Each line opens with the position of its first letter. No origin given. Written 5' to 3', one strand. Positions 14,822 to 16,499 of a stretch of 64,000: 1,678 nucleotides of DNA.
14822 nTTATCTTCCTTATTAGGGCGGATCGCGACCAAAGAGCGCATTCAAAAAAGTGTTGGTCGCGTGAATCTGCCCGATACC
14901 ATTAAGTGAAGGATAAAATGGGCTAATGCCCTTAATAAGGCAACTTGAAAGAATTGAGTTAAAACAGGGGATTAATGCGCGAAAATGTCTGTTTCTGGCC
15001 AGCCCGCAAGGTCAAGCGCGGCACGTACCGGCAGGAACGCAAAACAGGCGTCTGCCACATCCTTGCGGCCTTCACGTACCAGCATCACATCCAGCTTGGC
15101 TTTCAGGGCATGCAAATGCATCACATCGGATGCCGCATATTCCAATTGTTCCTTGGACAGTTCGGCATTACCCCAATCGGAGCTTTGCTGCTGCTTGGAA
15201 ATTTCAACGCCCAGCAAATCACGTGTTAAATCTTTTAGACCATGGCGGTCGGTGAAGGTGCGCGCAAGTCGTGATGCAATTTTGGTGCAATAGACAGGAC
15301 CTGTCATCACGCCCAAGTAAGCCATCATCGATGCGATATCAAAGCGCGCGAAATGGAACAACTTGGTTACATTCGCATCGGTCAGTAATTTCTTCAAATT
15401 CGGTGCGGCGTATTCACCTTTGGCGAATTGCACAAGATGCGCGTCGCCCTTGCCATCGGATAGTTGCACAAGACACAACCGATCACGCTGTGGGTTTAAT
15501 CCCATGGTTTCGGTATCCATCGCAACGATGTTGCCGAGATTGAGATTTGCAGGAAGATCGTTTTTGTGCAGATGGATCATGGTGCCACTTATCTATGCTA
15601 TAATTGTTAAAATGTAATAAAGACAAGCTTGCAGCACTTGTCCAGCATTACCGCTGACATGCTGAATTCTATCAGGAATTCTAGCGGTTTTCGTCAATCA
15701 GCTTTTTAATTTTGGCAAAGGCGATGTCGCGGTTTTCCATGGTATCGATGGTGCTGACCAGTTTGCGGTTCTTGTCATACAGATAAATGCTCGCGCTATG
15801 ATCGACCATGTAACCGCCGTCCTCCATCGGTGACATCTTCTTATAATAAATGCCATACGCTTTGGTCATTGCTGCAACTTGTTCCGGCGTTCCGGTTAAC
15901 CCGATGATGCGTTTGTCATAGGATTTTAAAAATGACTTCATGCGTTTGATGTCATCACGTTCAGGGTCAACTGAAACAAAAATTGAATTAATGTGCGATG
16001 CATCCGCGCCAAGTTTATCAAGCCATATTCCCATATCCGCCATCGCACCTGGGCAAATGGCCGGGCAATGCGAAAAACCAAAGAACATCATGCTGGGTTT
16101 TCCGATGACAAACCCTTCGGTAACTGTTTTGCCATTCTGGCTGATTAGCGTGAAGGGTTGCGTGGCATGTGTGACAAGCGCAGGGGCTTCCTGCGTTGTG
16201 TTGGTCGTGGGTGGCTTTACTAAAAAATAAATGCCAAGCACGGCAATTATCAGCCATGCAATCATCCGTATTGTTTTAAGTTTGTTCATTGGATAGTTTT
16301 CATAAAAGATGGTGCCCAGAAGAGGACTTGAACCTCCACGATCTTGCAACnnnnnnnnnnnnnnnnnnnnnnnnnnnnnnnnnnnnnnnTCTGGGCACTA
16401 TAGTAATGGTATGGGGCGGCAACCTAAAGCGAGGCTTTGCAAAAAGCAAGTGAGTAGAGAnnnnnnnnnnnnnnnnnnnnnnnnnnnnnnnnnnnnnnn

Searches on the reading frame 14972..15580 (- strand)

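Call 47: search_protein_families(library=pfam, proteins=[window:14972-15580:-], max_evalue=0.0001)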
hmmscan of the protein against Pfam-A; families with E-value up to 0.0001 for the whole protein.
window:14972-15580:- (202 aa): 2 families
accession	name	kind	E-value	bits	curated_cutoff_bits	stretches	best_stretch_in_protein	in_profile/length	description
PF01612.26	DNA_pol_A_exo1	-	9.7e-40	136.6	23.6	1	16-167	20-172/173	3'-5' exonuclease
PF13482.12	RNase_H_2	-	3.5e-06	27.5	22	1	21-161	3-162/165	RNase_H superfamily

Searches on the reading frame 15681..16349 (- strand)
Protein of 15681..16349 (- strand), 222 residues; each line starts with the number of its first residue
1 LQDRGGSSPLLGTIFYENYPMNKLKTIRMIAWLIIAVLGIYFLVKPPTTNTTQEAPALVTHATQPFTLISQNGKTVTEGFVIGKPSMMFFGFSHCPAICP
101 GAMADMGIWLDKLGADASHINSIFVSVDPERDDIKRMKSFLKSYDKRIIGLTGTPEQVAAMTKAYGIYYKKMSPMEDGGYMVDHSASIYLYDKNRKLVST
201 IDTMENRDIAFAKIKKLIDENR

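Call 47: search_protein_families(library=pfam, proteins=[window:15681-16349:-], max_evalue=0.0001)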
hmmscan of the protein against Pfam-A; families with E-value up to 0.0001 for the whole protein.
window:15681-16349:- (222 aa): 1 family
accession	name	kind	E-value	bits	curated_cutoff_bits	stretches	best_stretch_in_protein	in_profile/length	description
PF02630.20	SCO1-SenC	-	3.4e-45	153.7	22.8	1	64-196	2-133/134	SCO1/SenC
